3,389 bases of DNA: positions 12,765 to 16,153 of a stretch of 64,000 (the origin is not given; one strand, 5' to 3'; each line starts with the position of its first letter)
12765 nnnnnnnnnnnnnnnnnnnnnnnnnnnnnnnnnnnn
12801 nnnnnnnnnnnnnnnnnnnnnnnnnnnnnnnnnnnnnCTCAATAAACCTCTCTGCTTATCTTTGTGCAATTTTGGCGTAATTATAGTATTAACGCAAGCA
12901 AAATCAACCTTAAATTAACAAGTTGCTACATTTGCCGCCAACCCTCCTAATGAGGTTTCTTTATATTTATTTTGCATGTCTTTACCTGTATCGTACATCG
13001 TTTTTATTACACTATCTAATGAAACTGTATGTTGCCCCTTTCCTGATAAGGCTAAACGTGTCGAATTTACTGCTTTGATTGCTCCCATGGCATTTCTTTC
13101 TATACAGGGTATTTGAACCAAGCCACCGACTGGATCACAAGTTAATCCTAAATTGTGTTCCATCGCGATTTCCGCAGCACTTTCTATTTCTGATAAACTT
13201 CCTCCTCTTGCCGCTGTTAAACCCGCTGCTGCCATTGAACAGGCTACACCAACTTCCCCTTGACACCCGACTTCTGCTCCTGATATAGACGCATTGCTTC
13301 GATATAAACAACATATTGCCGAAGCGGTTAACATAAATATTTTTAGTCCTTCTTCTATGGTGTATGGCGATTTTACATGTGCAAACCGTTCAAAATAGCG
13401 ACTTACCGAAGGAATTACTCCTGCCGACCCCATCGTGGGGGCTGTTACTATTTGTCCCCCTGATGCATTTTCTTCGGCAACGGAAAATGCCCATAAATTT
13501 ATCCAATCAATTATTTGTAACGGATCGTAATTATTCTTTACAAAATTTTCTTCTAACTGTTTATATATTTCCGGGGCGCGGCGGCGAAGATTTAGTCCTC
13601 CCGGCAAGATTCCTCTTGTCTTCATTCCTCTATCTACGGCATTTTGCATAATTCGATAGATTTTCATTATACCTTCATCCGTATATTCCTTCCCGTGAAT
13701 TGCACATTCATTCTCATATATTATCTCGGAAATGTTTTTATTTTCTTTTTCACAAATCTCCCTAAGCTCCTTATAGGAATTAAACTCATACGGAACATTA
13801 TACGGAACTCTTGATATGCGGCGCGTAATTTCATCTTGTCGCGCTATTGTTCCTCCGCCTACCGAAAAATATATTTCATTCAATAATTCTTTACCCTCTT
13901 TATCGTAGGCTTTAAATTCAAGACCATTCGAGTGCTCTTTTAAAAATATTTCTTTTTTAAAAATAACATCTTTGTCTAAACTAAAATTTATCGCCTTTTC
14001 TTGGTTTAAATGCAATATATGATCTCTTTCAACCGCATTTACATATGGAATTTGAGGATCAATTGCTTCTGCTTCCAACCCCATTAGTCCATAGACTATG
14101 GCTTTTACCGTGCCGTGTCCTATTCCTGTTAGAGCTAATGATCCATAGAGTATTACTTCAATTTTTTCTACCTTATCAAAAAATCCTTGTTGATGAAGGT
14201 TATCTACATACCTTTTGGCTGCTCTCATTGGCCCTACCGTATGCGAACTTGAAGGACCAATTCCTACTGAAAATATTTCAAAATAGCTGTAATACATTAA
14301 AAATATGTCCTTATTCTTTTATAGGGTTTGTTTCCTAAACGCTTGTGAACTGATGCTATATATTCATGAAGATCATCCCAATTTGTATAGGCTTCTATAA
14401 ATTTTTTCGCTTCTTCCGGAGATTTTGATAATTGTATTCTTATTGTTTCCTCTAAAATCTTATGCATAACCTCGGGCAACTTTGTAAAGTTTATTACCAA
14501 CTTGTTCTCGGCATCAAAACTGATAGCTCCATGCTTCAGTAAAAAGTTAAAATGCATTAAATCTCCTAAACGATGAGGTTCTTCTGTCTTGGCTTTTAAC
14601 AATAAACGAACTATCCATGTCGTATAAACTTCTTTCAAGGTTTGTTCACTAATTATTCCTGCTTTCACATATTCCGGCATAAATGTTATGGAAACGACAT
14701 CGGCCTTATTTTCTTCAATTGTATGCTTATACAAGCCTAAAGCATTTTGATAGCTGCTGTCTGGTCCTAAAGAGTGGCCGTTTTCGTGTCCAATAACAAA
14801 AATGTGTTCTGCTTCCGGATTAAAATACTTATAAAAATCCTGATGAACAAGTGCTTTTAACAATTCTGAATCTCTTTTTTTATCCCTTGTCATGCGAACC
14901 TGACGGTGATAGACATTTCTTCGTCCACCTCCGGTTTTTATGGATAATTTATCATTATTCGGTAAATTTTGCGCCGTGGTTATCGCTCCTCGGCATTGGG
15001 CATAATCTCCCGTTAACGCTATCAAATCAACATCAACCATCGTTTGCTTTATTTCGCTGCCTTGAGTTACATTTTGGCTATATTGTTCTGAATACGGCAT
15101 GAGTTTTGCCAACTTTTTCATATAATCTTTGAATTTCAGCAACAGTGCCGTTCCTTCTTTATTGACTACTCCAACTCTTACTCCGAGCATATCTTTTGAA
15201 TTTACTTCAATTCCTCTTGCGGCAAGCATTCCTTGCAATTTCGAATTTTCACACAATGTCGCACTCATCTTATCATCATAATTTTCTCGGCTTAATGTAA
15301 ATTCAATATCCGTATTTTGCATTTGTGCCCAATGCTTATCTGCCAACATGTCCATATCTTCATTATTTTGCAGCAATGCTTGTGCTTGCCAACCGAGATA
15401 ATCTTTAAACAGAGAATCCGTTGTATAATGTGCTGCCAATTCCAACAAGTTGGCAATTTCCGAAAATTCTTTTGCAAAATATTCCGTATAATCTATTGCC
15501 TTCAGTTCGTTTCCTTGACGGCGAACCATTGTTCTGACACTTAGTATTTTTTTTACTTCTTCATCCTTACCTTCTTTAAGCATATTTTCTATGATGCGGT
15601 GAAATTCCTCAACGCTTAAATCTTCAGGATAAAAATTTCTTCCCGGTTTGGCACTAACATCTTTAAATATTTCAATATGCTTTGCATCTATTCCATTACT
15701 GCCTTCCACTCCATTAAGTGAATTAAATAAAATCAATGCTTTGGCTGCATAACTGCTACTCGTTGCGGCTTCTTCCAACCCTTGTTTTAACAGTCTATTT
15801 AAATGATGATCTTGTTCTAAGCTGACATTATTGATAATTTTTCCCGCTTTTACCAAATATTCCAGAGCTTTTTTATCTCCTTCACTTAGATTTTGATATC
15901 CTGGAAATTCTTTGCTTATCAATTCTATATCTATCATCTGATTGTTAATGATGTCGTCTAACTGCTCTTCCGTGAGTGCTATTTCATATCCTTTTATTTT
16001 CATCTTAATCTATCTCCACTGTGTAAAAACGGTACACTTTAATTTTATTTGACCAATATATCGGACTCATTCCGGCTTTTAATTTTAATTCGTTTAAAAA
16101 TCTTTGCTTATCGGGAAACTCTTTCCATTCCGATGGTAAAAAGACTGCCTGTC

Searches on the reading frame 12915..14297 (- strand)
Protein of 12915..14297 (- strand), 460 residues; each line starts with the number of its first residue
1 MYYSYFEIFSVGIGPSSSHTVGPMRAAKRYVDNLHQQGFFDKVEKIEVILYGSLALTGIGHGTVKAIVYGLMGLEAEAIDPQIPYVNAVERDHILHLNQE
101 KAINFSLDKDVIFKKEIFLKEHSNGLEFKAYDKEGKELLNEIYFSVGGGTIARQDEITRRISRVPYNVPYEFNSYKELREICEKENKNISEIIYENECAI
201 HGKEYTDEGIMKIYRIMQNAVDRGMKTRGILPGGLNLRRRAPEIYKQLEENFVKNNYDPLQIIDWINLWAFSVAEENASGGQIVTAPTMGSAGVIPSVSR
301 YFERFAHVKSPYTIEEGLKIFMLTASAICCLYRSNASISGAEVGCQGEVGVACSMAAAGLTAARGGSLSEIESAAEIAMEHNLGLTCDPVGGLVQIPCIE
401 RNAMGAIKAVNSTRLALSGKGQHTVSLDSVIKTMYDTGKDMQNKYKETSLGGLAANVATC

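Call 3: search_protein_families(library=pfam, proteins=[window:12915-14297:-], max_evalue=1)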
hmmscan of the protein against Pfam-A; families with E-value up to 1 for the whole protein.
window:12915-14297:- (460 aa): 2 families
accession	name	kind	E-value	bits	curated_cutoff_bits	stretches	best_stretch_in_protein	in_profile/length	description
PF03313.21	SDH_alpha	-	4.3e-84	282.7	26.4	1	185-454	2-260/260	Serine dehydratase alpha chain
PF03315.21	SDH_beta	-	3.1e-53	180.7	26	1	4-155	1-154/155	Serine dehydratase beta chain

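Call 4: search_protein_families(library=ncbifam, proteins=[window:12915-14297:-], max_evalue=1)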
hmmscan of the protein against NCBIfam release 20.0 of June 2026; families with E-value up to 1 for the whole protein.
window:12915-14297:- (460 aa): 5 families
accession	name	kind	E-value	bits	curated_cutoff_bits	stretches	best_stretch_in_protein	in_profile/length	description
TIGR00720.1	sda_mono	equivalog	2e-186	620.3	345.1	1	4-457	2-450/450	L-serine ammonia-lyase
NF011614.0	PRK15040.1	equivalog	3.6e-145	484.5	873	1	4-458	3-452/454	L-serine ammonia-lyase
NF011598.0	PRK15023.1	equivalog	5.5e-135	450.8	942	1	4-457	3-451/454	L-serine ammonia-lyase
TIGR00718.1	sda_alpha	equivalog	2e-47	161.7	243.2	1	172-456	2-276/300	L-serine ammonia-lyase, iron-sulfur-dependent, subunit alpha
TIGR00719.1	sda_beta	equivalog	7e-12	45.5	161.2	1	2-151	3-132/208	L-serine ammonia-lyase, iron-sulfur-dependent subunit beta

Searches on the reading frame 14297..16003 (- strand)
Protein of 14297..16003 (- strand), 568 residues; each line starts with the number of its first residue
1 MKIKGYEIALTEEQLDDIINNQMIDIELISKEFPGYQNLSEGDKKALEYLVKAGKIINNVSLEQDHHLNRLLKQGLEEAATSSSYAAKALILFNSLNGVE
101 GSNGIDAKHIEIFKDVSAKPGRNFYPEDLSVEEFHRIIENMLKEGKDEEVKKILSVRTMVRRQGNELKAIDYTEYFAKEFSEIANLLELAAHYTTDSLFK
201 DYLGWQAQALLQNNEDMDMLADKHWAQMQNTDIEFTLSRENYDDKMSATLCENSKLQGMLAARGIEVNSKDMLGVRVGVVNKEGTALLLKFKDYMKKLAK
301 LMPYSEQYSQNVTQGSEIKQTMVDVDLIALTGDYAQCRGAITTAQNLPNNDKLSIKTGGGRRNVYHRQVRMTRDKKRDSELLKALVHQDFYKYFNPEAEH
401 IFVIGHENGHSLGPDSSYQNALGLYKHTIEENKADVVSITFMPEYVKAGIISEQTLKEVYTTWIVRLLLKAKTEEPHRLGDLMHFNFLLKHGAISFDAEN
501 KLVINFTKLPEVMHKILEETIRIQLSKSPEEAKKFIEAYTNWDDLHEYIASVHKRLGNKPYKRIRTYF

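Call 3: search_protein_families(library=pfam, proteins=[window:14297-16003:-], max_evalue=1)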
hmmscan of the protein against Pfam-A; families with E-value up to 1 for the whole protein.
window:14297-16003:- (568 aa): 4 families
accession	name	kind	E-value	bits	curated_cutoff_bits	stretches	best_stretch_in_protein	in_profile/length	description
PF01435.24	Peptidase_M48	-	0.032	14.5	20.3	1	386-421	51-86/186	Peptidase family M48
PF23219.2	LAMB1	-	0.074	13.2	26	0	510-538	84-112/155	LAMB1-4 helical domain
PF16736.11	sCache_like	-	0.092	13.5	27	1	245-290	16-60/117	Single Cache-like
PF17443.8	pXO2-72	-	0.24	12.1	25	1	364-398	20-54/62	Uncharacterized protein pXO2-72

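Call 4: search_protein_families(library=ncbifam, proteins=[window:14297-16003:-], max_evalue=1)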
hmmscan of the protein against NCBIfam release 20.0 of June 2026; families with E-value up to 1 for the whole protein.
window:14297-16003:- (568 aa): 0 families

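Call 22: search_solved_structures(query=window:14297-16003:-, max_evalue=1, show_alignments=1)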
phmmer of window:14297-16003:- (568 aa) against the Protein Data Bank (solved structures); distinct sequences matched with E-value up to 1: 3.
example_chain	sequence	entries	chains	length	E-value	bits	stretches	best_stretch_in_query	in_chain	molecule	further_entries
6eom_A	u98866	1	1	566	3e-30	109.1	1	37-540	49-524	MutT/NUDIX family protein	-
5zum_A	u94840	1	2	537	3.8e-12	49.4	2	276-511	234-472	dipeptidyl-peptidase III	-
1g7d_A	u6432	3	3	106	0.0021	20.5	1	82-167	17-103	ENDOPLASMIC RETICULUM PROTEIN ERP29 | Endoplasmic reticulum resident protein 29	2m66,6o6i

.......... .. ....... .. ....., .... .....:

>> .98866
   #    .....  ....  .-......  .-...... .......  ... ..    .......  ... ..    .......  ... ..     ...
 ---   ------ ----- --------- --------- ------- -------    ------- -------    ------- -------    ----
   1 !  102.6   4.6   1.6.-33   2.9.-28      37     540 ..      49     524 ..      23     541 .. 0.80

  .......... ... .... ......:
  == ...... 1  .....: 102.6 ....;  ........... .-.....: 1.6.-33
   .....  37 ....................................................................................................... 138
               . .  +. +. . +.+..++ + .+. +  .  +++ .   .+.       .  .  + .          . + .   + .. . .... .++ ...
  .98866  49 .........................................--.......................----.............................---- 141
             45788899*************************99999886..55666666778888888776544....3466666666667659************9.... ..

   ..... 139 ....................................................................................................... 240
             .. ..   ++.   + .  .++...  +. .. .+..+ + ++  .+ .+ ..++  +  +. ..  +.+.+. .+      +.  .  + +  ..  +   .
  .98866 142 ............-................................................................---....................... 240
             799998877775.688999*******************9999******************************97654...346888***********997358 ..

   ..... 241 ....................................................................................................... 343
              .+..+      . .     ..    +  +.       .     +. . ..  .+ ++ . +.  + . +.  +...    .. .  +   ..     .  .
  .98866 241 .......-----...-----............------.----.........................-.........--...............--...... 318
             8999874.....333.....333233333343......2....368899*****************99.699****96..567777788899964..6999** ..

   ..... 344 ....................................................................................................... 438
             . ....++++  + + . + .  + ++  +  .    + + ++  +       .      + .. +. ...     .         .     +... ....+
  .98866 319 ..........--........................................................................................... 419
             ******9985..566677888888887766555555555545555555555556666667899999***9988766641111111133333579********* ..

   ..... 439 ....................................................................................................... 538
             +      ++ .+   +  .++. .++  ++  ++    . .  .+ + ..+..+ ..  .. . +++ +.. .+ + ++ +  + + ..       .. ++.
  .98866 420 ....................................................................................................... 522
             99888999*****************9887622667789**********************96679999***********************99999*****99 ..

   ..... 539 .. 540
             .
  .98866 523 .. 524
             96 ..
